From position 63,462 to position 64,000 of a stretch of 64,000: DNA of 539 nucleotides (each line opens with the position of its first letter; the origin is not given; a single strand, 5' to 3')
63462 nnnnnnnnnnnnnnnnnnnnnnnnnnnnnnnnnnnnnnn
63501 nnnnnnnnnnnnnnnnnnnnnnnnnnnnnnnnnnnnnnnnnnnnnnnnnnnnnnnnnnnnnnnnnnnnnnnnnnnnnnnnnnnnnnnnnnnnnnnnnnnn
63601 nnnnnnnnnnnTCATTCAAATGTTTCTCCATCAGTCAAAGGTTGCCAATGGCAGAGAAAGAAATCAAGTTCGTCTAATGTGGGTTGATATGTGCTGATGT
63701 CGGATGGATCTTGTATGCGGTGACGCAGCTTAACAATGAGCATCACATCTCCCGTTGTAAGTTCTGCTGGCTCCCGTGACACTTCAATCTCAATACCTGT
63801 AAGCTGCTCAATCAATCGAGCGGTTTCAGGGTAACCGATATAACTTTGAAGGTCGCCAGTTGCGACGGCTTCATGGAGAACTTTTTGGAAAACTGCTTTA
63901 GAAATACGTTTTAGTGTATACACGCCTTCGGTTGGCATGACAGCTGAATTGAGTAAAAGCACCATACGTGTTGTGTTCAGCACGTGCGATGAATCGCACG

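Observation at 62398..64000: Csx1-like CARF-HEPN effector adjacent to a DUF1874 (AcrIII-1/Crn2-like ring nuclease) gene, with no CRISPR array in view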

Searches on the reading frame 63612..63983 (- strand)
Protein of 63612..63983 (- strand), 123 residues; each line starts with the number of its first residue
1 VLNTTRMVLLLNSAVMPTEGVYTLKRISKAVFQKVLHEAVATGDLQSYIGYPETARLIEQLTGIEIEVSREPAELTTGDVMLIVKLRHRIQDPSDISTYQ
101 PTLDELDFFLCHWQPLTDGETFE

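Call 3: search_protein_families(library=pfam, proteins=[window:63612-63983:-], max_evalue=1)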
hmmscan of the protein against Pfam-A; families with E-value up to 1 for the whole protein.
window:63612-63983:- (123 aa): 1 family
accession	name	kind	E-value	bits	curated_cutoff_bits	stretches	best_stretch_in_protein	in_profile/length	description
PF08960.15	STIV_B116-like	-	2.1e-11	44.3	26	1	9-92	2-85/101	STIV B116-like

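Call 4: search_protein_families(library=ncbifam, proteins=[window:63612-63983:-], max_evalue=1)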
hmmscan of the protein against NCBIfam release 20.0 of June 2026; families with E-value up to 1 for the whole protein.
window:63612-63983:- (123 aa): 0 families

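Call 5: search_protein_families(library=padloc, proteins=[window:63612-63983:-], max_evalue=1)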
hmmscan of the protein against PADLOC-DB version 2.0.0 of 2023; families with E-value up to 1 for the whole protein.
window:63612-63983:- (123 aa): 1 family
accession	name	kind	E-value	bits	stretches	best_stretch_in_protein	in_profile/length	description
PDLC01147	Csx16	-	2.8e-07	29.3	1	7-94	1-84/105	Csx16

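Call 17: search_solved_structures(query=window:63612-63965:-, max_evalue=10, show_alignments=5)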
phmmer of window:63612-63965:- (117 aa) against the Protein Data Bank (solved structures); distinct sequences matched with E-value up to 10: 7.
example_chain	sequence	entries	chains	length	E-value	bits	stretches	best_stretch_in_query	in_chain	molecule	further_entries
2j6b_A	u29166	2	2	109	2.5e-06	31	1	1-94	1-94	AFV3-109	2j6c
8y7f_A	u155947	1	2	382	0.0031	21.1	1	2-87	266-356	CRISPR-associated protein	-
2j85_A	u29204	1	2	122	0.0041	20.7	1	17-91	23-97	STIV B116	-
8y6z_B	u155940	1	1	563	0.0059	20.2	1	2-87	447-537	CRISPR-associated protein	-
8y7g_A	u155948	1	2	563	0.022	18.3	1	2-87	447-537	CRISPR-associated protein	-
2x4i_A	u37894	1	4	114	0.21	15.1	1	31-88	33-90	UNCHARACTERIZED PROTEIN 114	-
6scf_A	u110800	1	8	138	1.3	12.7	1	31-88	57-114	Uncharacterized protein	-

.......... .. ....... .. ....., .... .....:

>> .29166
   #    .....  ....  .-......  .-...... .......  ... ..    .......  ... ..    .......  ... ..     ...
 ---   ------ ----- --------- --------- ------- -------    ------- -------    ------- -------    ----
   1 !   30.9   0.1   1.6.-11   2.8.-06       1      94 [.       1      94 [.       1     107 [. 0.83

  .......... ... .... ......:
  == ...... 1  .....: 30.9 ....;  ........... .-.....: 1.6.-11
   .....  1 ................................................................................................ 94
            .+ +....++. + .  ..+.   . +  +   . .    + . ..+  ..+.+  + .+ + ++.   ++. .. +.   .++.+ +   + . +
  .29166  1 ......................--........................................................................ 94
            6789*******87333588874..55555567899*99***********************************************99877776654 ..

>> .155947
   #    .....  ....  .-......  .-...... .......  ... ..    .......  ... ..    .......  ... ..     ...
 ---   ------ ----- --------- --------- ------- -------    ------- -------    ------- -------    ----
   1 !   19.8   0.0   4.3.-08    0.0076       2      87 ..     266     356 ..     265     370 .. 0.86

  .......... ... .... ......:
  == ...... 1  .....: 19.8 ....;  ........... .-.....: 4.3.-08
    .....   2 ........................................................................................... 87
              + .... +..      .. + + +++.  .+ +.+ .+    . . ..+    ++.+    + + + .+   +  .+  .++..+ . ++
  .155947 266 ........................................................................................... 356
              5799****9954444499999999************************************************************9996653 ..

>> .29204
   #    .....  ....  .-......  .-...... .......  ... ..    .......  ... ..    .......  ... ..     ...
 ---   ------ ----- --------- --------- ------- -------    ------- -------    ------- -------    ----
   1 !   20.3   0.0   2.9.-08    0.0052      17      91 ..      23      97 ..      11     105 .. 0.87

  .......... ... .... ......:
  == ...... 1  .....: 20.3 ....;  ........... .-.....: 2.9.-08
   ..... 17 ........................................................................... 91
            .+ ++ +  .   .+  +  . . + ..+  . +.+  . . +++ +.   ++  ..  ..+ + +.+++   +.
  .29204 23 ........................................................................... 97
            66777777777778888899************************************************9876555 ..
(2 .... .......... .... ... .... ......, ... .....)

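Call 20: find_homologous_proteins(query=window:63612-63965:-)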
Query window:63612-63965:- (117 aa): 249 proteins with E <= 0.001 among 255 candidates; the best 120 are listed.
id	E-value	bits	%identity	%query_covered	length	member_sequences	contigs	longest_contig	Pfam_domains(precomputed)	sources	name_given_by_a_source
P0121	2.1e-70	252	100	100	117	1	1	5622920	PF08960.17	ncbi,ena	-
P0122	1.3e-57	211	87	97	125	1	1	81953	PF08960.17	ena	-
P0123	5.9e-55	202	83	98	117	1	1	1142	PF08960.17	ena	-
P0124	9.2e-55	202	82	97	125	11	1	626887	PF08960.17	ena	-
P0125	1.8e-54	201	82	97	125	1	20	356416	PF08960.17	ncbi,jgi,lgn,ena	jgi:hypothetical protein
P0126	7.5e-54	199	78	99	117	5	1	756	PF08960.17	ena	-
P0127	1.3e-53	198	81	97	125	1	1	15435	PF08960.17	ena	-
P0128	3.5e-53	196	81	97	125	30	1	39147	PF08960.17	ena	-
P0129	4.0e-53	196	79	100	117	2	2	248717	PF08960.17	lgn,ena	-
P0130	6.7e-53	196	79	100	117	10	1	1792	PF08960.17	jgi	jgi:hypothetical protein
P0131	7.4e-53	195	78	100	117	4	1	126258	PF08960.17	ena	-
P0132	9.7e-53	195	78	100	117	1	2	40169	PF08960.17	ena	-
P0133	1.8e-52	194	78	98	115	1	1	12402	PF08960.17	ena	-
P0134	2.6e-52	194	76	100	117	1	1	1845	PF08960.17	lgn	-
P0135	3.3e-52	193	79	100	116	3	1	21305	PF08960.17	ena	-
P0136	4.2e-52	193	78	100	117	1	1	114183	PF08960.17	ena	-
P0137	4.6e-52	193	77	99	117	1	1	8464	PF08960.17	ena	-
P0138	5.8e-52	193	78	98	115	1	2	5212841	PF08960.17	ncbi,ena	-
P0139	1.2e-51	191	75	99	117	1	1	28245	PF08960.17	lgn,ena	-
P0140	1.7e-51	191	78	97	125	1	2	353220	PF08960.17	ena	-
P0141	1.8e-51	191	77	98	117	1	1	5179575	PF08960.17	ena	-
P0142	3.2e-51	190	78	97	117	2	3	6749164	PF08960.17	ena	-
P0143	4.7e-51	190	78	97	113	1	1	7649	PF08960.17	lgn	-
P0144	5.9e-51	189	76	100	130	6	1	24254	PF08960.17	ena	-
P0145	6.1e-51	189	76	97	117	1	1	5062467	PF08960.17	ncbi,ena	-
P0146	6.2e-51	189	77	97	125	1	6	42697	PF08960.17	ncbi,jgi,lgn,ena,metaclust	metaclust:\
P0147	5.8e-50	186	74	100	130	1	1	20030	PF08960.17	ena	-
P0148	1.3e-49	185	76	97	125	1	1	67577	PF08960.17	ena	-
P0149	3.6e-49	184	76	98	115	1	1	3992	PF08960.17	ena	-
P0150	6.0e-49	183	73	100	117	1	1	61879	PF08960.17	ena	-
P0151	8.9e-49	182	73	100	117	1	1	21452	PF08960.17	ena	-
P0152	1.5e-48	181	78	95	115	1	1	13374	PF08960.17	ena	-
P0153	2.8e-48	181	74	100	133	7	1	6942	PF08960.17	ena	-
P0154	1.0e-47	179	72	99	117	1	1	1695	PF08960.17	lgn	-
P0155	1.9e-47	178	71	97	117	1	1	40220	PF08960.17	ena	-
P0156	3.3e-47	177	76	92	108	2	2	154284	PF08960.17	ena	-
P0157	4.9e-47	177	81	91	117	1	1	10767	PF08960.17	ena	-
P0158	7.8e-47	176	74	98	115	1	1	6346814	PF08960.17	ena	-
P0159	9.7e-47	176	71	100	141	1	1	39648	PF08960.17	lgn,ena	-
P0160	1.1e-46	176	73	95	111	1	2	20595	PF08960.17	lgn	-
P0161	3.3e-45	171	75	89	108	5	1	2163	PF08960.17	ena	-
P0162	5.8e-45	170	73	92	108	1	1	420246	PF08960.17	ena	-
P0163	6.6e-45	170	71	100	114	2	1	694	PF08960.17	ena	-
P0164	1.5e-44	169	70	98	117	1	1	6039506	PF08960.17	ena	-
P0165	2.6e-44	168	72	91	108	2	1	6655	PF08960.17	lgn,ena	-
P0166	2.7e-44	168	67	98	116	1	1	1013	PF08960.17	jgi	jgi:hypothetical protein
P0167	3.3e-44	168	70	100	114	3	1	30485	PF08960.17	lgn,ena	-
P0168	3.8e-44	167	67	98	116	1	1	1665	PF08960.17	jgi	jgi:hypothetical protein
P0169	4.0e-44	167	70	98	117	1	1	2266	PF08960.17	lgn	-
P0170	4.4e-44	167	66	100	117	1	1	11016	PF08960.17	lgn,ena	-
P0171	4.9e-44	167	70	94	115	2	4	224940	PF08960.17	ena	-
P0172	5.1e-44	167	71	97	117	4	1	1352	PF08960.17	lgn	-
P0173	5.2e-44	167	67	98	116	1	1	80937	PF08960.17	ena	-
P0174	9.9e-44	166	66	98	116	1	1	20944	PF08960.17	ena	-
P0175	1.4e-43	165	66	98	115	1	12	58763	PF08960.17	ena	-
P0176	1.5e-43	165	70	98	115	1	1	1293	PF08960.17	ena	-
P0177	2.2e-43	165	70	97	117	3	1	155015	PF08960.17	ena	-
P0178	2.9e-43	165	70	98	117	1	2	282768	PF08960.17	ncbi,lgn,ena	-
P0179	3.2e-43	164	68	100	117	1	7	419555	PF08960.17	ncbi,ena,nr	ncbi:DUF1874 domain-containing protein [Candidatus Poribacteria bacterium]|nr:DUF1874 domain-contain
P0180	3.4e-43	164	66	99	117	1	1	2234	PF08960.17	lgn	-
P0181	4.4e-43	164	70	94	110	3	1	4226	PF08960.17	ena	-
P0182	9.7e-43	163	65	98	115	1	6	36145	PF08960.17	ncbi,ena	-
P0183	1.1e-42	163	68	100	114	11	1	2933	PF08960.17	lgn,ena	-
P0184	1.2e-42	163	72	92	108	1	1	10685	PF08960.17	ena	-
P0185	1.3e-42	162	68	98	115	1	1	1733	PF08960.17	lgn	-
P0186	1.8e-42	162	70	97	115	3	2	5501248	PF08960.17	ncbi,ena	-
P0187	2.6e-42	161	64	98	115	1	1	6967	PF08960.17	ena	-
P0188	2.9e-42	161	65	97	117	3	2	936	PF08960.17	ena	-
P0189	3.6e-42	161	64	98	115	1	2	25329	PF08960.17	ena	-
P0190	3.8e-42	161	64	98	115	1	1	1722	PF08960.17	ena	-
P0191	4.4e-42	161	64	97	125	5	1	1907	PF08960.17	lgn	-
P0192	5.3e-42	160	64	98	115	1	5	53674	PF08960.17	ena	-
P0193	6.2e-42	160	63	98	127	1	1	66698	PF08960.17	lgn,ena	-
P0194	7.0e-42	160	63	98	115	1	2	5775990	PF08960.17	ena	-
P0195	7.3e-42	160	64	98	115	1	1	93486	PF08960.17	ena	-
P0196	8.4e-42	160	68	98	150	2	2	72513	PF08960.17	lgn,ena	-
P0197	9.5e-42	160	64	98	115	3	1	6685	PF08960.17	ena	-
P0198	1.0e-41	160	66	95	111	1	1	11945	PF08960.17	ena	-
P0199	1.0e-41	159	69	98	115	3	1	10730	PF08960.17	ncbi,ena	-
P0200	1.7e-41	159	64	98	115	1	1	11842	PF08960.17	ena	-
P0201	2.3e-41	158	71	94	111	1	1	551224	PF08960.17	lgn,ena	-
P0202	2.5e-41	158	65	94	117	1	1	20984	PF08960.17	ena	-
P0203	3.5e-41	158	66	97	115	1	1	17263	PF08960.17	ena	-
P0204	3.6e-41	158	63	98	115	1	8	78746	PF08960.17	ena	-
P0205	4.9e-41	157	66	98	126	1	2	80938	PF08960.17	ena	-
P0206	5.1e-41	157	63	98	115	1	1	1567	PF08960.17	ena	-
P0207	5.1e-41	157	63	98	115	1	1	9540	PF08960.17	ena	-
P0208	5.1e-41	157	65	98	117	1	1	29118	PF08960.17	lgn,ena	-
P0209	5.2e-41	157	63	98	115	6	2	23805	PF08960.17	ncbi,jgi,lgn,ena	-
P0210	6.9e-41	157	69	92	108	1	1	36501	PF08960.17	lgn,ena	-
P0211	1.0e-40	156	65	97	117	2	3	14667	PF08960.17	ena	-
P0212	1.3e-40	156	62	98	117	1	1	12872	PF08960.17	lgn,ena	-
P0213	1.4e-40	156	63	97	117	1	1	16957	PF08960.17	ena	-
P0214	1.7e-40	156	62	97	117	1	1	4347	PF08960.17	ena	-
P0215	2.1e-40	155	65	97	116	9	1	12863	PF08960.17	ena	-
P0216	2.6e-40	155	67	97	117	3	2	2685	PF08960.17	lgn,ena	-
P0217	2.9e-40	155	67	98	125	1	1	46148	PF08960.17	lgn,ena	-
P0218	3.2e-40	155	65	98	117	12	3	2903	PF08960.17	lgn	-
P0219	4.0e-40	154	62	97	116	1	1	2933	PF08960.17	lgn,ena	-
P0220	4.7e-40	154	64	97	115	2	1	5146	PF08960.17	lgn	-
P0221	5.3e-40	154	63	98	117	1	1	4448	PF08960.17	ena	-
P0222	5.6e-40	154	66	98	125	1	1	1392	PF08960.17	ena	-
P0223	6.6e-40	154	63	97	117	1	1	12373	PF08960.17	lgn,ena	-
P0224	7.3e-40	154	63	97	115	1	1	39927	PF08960.17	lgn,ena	-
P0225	7.5e-40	154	62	100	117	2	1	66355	PF08960.17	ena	-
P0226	7.6e-40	153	64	94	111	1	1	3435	PF08960.17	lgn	-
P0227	7.7e-40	153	67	97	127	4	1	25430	PF08960.17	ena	-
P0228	7.8e-40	153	66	94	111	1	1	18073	PF08960.17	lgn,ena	-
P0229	8.6e-40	153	64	98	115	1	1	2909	PF08960.17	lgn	-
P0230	1.1e-39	153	65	94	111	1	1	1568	PF08960.17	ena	-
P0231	1.3e-39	153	63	98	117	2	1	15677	PF08960.17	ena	-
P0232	1.6e-39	152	63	97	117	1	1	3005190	PF08960.17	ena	-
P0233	1.6e-39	152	62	97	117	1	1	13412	PF08960.17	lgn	-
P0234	1.6e-39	152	65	94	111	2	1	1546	PF08960.17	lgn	-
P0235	1.7e-39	152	63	98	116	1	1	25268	PF08960.17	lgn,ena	-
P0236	2.0e-39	152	64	100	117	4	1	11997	PF08960.17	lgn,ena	-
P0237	2.1e-39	152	65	94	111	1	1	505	PF08960.17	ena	-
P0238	2.2e-39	152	63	97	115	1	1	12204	PF08960.17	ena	-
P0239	2.3e-39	152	65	97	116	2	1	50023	PF08960.17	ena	-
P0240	2.5e-39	152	63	98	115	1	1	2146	PF08960.17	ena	-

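Call 21: find_encoding_contigs(protein=P0121, flank=10000, max_places=4)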
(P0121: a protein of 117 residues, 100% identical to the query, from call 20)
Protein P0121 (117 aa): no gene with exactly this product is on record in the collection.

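Call 22: find_encoding_contigs(protein=window:63612-63983:-, flank=10000, max_places=4)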
Protein window:63612-63983:- (123 aa): no gene with exactly this product is on record in the collection.

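Call 24: find_encoding_contigs(protein=P0125, flank=10000, max_places=6)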
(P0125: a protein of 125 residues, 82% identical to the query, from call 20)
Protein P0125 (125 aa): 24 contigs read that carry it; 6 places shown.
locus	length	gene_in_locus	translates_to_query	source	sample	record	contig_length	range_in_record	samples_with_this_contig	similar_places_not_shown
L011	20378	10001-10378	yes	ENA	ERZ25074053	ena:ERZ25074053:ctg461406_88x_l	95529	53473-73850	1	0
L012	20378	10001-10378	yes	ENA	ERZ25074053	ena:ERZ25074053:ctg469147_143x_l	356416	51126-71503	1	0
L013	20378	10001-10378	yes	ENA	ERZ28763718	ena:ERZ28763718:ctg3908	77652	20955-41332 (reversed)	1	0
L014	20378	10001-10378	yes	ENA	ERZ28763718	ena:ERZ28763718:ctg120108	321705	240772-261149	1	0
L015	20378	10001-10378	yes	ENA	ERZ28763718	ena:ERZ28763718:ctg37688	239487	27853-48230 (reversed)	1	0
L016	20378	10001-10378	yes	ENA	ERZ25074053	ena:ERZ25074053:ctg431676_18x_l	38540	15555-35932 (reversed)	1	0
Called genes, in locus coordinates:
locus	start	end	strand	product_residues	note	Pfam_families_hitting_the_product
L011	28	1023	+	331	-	PF01867:Cas_Cas1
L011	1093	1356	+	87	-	PF09827:CRISPR_Cas2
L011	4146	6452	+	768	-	PF01966:HD, PF18211:Csm1_B, PF22335:Cas10-Cmr2_palm2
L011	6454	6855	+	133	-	PF03750:Csm2_III-A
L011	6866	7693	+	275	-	PF03787:RAMPs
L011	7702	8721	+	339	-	PF03787:RAMPs, PF17953:Csm4_C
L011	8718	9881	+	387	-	PF03787:RAMPs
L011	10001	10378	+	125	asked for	PF08960:STIV_B116-like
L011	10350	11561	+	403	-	-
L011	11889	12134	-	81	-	-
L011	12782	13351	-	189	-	-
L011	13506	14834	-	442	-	PF13527:Acetyltransf_9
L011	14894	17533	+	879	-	PF13567:DUF4131, PF03772:Competence, PF00753:Lactamase_B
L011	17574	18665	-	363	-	PF08240:ADH_N, PF16912:Glu_dehyd_C, PF00107:ADH_zinc_N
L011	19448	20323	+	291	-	PF00696:AA_kinase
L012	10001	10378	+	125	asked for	PF08960:STIV_B116-like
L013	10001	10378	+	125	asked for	PF08960:STIV_B116-like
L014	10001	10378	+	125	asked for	PF08960:STIV_B116-like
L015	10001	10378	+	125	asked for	PF08960:STIV_B116-like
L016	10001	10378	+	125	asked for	PF08960:STIV_B116-like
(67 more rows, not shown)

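Call 25: find_encoding_contigs(protein=P0122, flank=10000, max_places=3)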
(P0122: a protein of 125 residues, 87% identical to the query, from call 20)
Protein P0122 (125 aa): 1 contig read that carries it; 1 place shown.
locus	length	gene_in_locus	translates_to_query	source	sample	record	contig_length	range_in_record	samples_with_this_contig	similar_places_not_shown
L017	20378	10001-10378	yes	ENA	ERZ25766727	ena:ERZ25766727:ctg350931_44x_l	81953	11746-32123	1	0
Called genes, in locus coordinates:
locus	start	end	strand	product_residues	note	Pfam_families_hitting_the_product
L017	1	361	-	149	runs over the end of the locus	-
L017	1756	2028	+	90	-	-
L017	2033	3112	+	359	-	PF03781:FGE-sulfatase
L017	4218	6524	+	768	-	PF01966:HD (weak), PF18211:Csm1_B, PF22335:Cas10-Cmr2_palm2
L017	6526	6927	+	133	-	PF03750:Csm2_III-A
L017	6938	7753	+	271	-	PF03787:RAMPs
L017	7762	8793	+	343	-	PF03787:RAMPs, PF17953:Csm4_C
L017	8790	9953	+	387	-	PF03787:RAMPs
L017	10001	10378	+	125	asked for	PF08960:STIV_B116-like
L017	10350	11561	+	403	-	-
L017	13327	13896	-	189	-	-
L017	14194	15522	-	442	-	PF13527:Acetyltransf_9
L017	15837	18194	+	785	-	PF13567:DUF4131, PF03772:Competence, PF00753:Lactamase_B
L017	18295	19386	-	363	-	PF08240:ADH_N, PF16912:Glu_dehyd_C, PF00107:ADH_zinc_N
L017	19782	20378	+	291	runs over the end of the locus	PF00696:AA_kinase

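Call 35: predict_structure(protein=window:63612-63965:-)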
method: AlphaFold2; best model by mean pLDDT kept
length: 117 residues; sequences in the alignment: 1
mean_pLDDT: 61.3   pTM: 0.54
mean pLDDT of the five models: 61.3, 42.4, 41.9, 39.6, 33.8
residues with pLDDT >= 90: 0; 70-90: 21; 50-70: 80; < 50: 16
segments of 3 or more residues with pLDDT < 50: 1-11, 115-117
pLDDT, mean of each block of 10 residues (from residue 1): 33 64 76 63 60 64 53 65 63 69 70 53
secondary structure, 60 per line:
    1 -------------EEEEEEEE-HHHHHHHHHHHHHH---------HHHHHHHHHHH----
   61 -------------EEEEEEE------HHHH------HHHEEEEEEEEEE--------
elements in order: E14-21 H23-36 H46-56 E74-80 H87-90 E100-109

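Call 38: search_protein_representatives(protein=window:63612-63965:-)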
Query: 117 residues. Proteins with E-value up to 0.001 (for the whole library): 506; up to 1e-10: 153; up to 1e-30: 1. The best 150 are listed.
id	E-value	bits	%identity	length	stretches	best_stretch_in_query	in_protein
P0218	1.0e-40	154.7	65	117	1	1-115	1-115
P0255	3.1e-29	117.7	50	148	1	6-112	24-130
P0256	1.5e-20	89.7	44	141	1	4-111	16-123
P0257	5.6e-20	87.9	44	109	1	1-107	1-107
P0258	6.7e-20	87.6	45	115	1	2-108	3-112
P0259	8.0e-20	87.4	47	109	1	1-107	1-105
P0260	8.6e-20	87.3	45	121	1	2-110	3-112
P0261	1.6e-19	86.4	41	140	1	3-107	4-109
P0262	3.0e-19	85.6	40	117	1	1-105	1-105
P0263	5.4e-19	84.7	39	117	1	5-108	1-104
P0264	8.0e-19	84.2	40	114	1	5-110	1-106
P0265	8.2e-19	84.1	48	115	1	1-104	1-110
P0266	9.4e-19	83.9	39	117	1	2-103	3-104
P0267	1.1e-18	83.7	45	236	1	1-107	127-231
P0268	1.3e-18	83.5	50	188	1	1-103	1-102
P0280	2.7e-17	79.2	42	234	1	2-108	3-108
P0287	3.3e-16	75.7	41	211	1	4-107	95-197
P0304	7.7e-15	71.3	36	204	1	3-103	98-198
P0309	1.7e-14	70.2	39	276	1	3-113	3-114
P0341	3.8e-13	65.9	37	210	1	4-105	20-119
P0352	1.3e-12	64.1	38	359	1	2-106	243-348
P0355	1.7e-12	63.8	37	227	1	5-106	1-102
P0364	2.6e-12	63.2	33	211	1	1-110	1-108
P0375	8.7e-12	61.5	33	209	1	2-110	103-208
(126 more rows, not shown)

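Call 46: search_protein_families(library=pfam, proteins=[P0352, P0309, P0267, P0280, P0355, P0364, P0287, P0341, P0375, P0304], max_evalue=0.01)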
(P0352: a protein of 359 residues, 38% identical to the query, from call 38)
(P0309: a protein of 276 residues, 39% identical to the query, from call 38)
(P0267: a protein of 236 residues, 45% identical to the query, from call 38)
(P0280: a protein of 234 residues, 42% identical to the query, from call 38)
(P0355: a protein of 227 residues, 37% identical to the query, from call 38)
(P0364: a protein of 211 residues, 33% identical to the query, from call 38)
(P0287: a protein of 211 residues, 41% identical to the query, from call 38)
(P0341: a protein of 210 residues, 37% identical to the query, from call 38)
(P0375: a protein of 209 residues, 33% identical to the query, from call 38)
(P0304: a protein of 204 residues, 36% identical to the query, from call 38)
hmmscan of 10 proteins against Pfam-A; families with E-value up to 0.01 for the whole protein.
P0352 (359 aa): 4 families
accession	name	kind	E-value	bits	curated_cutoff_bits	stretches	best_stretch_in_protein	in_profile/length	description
PF07460.16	NUMOD3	-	3.9e-22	78.3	20.4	2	121-157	1-37/37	NUMOD3 motif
PF08960.15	STIV_B116-like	-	1.6e-12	47.8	26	1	243-327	1-84/101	STIV B116-like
PF08765.17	Mor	-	0.0048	17.3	24.9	0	216-244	73-101/107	Mor transcription activator family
PF13518.12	HTH_28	-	0.0062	17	25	0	210-244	9-42/52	Helix-turn-helix domain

P0309 (276 aa): 2 families
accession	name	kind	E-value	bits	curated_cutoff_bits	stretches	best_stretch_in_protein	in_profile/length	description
PF08960.15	STIV_B116-like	-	3.1e-10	40.5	26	1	3-84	2-82/101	STIV B116-like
PF07460.16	NUMOD3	-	5.3e-06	26.7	20.4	1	238-256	1-19/37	NUMOD3 motif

P0267 (236 aa): 1 family
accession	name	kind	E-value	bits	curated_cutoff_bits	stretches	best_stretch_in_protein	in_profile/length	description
PF08960.15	STIV_B116-like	-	9.8e-09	35.7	26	1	129-210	2-83/101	STIV B116-like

P0280 (234 aa): 2 families
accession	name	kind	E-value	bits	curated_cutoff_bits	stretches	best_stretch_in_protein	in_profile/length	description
PF08960.15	STIV_B116-like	-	6e-14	52.4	26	1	4-86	2-84/101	STIV B116-like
PF07963.17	N_methyl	-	3e-09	36.5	21.2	1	112-135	2-25/27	Prokaryotic N-terminal methylation motif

P0355 (227 aa): 1 family
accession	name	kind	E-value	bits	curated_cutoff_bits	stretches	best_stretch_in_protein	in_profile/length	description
PF08960.15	STIV_B116-like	-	2.7e-09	37.5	26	1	1-86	4-89/101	STIV B116-like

P0364 (211 aa): 1 family
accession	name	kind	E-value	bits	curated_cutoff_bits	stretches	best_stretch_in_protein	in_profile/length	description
PF08960.15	STIV_B116-like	-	4.5e-12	46.4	26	1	4-83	3-84/101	STIV B116-like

P0287 (211 aa): 1 family
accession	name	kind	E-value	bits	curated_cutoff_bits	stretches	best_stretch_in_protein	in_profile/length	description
PF08960.15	STIV_B116-like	-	8.4e-13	48.8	26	1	95-176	3-84/101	STIV B116-like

P0341 (210 aa): 1 family
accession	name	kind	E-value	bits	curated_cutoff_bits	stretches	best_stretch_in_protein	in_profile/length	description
PF08960.15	STIV_B116-like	-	6.5e-14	52.3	26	1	19-99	2-84/101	STIV B116-like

P0375 (209 aa): 1 family
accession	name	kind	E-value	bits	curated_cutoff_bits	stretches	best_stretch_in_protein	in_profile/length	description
PF08960.15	STIV_B116-like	-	6.6e-15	55.5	26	1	103-184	1-85/101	STIV B116-like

P0304 (204 aa): 1 family
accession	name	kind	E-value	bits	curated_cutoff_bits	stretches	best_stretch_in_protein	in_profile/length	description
PF08960.15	STIV_B116-like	-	2.8e-09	37.5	26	1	99-179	3-83/101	STIV B116-like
